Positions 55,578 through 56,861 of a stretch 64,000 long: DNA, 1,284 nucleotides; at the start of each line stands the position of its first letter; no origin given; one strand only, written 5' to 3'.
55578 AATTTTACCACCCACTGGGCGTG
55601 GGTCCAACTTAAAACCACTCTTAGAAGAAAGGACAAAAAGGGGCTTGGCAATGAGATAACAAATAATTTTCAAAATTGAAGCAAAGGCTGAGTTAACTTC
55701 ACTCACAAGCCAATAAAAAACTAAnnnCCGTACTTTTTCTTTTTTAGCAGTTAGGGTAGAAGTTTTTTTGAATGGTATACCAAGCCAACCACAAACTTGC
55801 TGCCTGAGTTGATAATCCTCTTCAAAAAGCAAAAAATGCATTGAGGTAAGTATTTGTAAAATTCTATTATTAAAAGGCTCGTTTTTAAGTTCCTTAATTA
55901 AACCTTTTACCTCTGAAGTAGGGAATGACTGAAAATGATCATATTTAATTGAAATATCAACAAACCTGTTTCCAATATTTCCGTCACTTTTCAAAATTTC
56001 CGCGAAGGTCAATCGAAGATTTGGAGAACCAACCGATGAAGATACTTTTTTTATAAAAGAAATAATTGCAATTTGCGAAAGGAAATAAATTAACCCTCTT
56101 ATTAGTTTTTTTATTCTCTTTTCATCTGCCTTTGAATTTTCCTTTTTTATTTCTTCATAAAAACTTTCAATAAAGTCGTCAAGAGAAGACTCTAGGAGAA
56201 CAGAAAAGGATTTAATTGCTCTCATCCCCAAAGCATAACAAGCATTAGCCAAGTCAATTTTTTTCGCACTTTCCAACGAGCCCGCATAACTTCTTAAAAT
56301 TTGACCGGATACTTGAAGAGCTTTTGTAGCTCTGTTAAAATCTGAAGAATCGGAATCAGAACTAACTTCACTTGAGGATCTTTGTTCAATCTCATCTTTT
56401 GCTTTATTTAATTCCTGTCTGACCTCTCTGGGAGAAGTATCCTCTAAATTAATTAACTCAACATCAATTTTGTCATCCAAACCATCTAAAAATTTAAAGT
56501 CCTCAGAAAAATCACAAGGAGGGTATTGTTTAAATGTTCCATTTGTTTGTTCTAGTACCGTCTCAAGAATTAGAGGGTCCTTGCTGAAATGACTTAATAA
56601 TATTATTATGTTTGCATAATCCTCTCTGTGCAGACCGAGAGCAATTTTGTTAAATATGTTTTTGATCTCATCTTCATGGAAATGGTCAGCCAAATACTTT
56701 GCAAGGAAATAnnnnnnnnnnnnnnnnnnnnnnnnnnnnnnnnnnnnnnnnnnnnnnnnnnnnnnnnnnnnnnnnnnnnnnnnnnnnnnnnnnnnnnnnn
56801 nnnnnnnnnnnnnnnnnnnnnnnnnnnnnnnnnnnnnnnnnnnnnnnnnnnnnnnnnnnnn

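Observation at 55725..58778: AT-rich single-gene insertion encoding a metallophosphoesterase-NTPase fusion: candidate undescribed defence system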

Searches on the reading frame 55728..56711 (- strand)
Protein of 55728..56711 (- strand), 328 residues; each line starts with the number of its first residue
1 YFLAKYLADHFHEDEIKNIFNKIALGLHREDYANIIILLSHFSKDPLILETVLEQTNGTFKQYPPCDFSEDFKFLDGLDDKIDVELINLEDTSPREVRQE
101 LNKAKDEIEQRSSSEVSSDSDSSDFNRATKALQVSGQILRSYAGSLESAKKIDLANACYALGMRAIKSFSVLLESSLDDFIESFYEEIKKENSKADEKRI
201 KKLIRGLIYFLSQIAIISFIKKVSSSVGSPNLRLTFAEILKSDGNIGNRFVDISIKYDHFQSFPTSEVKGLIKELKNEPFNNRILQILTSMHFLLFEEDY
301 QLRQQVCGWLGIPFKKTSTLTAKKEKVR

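Call 56: predict_structure(alignment_id=A2)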
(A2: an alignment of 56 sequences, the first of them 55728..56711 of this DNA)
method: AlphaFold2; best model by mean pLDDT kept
length: 328 residues; sequences in the alignment: 56
mean_pLDDT: 90.1   pTM: 0.88
mean pLDDT of the five models: 90.1, 89.8, 88.9, 88.6, 88.0
residues with pLDDT >= 90: 265; 70-90: 30; 50-70: 18; < 50: 15
segments of 3 or more residues with pLDDT < 50: 119-121, 318-328
pLDDT, mean of each block of 10 residues (from residue 1): 94 96 93 95 92 96 97 90 65 88 91 62 84 96 86 97 98 96 94 88 93 96 97 97 96 98 97 96 96 93 95 68 45
secondary structure, 60 per line:
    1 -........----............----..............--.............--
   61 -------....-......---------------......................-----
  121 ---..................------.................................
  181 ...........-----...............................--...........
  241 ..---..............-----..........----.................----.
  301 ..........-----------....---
elements in order: H2-9 H14-25 H30-43 H46-58 H68-71 H73-78 H94-115 H124-141 H148-191 H197-227 H230-242 H246-259 H265-274 H279-295 H300-310 H322-325
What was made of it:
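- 55728..56726 (-): Conserved all-helical C-terminal domain, residues 685-1017; presumed sensor or regulatory module of unknown fold class. The separate model of residues 690-1017 has pLDDT 90.1 and pTM 0.88 (call 56).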

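Call 60: fold_search(model_id=the predicted structure, library=pdb)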
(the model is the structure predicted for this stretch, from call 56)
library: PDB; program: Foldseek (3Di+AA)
matches with E <= 10: 452; with E <= 0.001: 0
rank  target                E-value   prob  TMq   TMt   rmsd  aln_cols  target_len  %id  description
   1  5cwn                  4.1e-01  0.33  0.20  0.29  17.9       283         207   11  Crystal structure of de novo designed helical repeat protein DHR71 (released 2015-12-16)
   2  4xl5_C                4.5e-01  0.23  0.20  0.24  18.6       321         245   10  X-ray structure of bGFP-A / EGFP complex (released 2015-08-19)
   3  7ue2_A                5.4e-01  0.16  0.21  0.22  21.0       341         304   13  Crystal structure of designed helical repeat protein RPB_PLP3_R6 bound to PLPx6 peptide (released 2023-03-29)
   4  3zik_B                6.5e-01  0.08  0.15  0.14  24.4       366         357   10  Structure of the Wpl1 protein (released 2013-02-20)
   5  5k7v_A                6.8e-01  0.14  0.17  0.19  21.5       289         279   10  Computational Design of Self-Assembling Cyclic Protein Homooligomers (released 2017-04-12)
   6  6ef4                  7.8e-01  0.11  0.18  0.12  24.1       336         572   14  Crystal structure of mouse PP2A Aalpha P179R mutant (released 2019-06-26)
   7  6m6x_C                7.8e-01  0.08  0.15  0.08  20.5       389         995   11  Oridonin in complex with CRM1#-Ran-RanBP1 (released 2021-03-17)
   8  6oiu_C                8.2e-01  0.14  0.17  0.08  20.9       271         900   11  X-ray crystal structure of the ectodomain of the Toxoplasma gondii ME49 Aminopeptidase N (TGME49_224350) (released 2020-09-30)
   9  5cwm                  8.2e-01  0.12  0.16  0.21  20.4       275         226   10  Crystal structure of de novo designed helical repeat protein DHR64 (released 2015-12-16)
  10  6oiu_B                8.6e-01  0.08  0.15  0.07  20.8       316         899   10  X-ray crystal structure of the ectodomain of the Toxoplasma gondii ME49 Aminopeptidase N (TGME49_224350) (released 2020-09-30)
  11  4k6j_A                8.6e-01  0.08  0.17  0.13  21.0       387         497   12  Human cohesin inhibitor WapL (released 2013-06-19)
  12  6oiu_A                8.6e-01  0.07  0.13  0.07  20.8       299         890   13  X-ray crystal structure of the ectodomain of the Toxoplasma gondii ME49 Aminopeptidase N (TGME49_224350) (released 2020-09-30)
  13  9og9                  9.0e-01  0.08  0.14  0.07  21.3       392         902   12  Cryo-EM structure of human full-length XPO1 (unliganded) (released 2025-11-26)
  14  4hnm                  9.8e-01  0.10  0.18  0.14  16.9       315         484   13  Crystal structure of human catenin-beta-like 1 56 kDa fragment (released 2013-07-31)
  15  2pf4_B                9.8e-01  0.09  0.17  0.12  23.6       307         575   12  Crystal structure of the full-length simian virus 40 small t antigen complexed with the protein phosphatase 2A Aalpha  (released 2007-08-07)
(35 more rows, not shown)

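Call 79: fold_search(model_id=the predicted structure, library=viral)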
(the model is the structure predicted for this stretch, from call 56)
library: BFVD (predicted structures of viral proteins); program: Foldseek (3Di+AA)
matches with E <= 10: 119; with E <= 0.001: 0
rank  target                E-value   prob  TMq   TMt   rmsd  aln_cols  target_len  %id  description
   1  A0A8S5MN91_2          6.9e-01  0.14  0.19  0.08  21.3       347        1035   12  Uncharacterized protein [Myoviridae sp. ctI7W9]
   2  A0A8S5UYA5            1.1e+00  0.06  0.13  0.08  21.7       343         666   10  Intron-binding protein aquarius N-terminus [Phage sp. ctKtV17]
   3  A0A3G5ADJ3            1.4e+00  0.04  0.12  0.08  22.6       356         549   13  Guanine nucleotide exchange factor [Satyrvirus sp.]
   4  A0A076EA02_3          1.6e+00  0.05  0.14  0.06  23.9       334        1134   14  RNA-directed RNA polymerase L [South Bay virus]
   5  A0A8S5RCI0            2.1e+00  0.04  0.12  0.15  17.7       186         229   16  Uncharacterized protein [virus sp. ctmTa7]
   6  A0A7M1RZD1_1          2.1e+00  0.04  0.12  0.04  48.8       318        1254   13  Uncharacterized protein [uncultured phage cr127_1]
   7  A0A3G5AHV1            2.2e+00  0.05  0.14  0.17  23.8       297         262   12  Uncharacterized protein (Fragment) [Satyrvirus sp.]
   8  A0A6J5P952            2.4e+00  0.03  0.12  0.08  39.2       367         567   13  AAA domain containing protein [uncultured Caudovirales phage]
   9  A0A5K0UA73            2.6e+00  0.07  0.14  0.20  16.8       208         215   15  TLC domain-containing protein [Yasminevirus sp. GU-2018]
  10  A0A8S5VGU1            2.7e+00  0.04  0.14  0.14  18.6       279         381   16  Uncharacterized protein [Myoviridae sp. ctkfK18]
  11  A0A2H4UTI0            2.8e+00  0.06  0.16  0.18  38.5       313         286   10  Uncharacterized protein [Bodo saltans virus]
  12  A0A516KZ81            3.1e+00  0.02  0.10  0.06  32.0       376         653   10  (no name in the UniProt tables at hand)
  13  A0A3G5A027            3.3e+00  0.06  0.17  0.13  18.5       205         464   13  Uncharacterized protein [Harvfovirus sp.]
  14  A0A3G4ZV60            3.3e+00  0.06  0.18  0.13  23.4       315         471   10  Uncharacterized protein [Barrevirus sp.]
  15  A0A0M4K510            3.4e+00  0.06  0.17  0.11  19.4       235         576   13  (no name in the UniProt tables at hand)
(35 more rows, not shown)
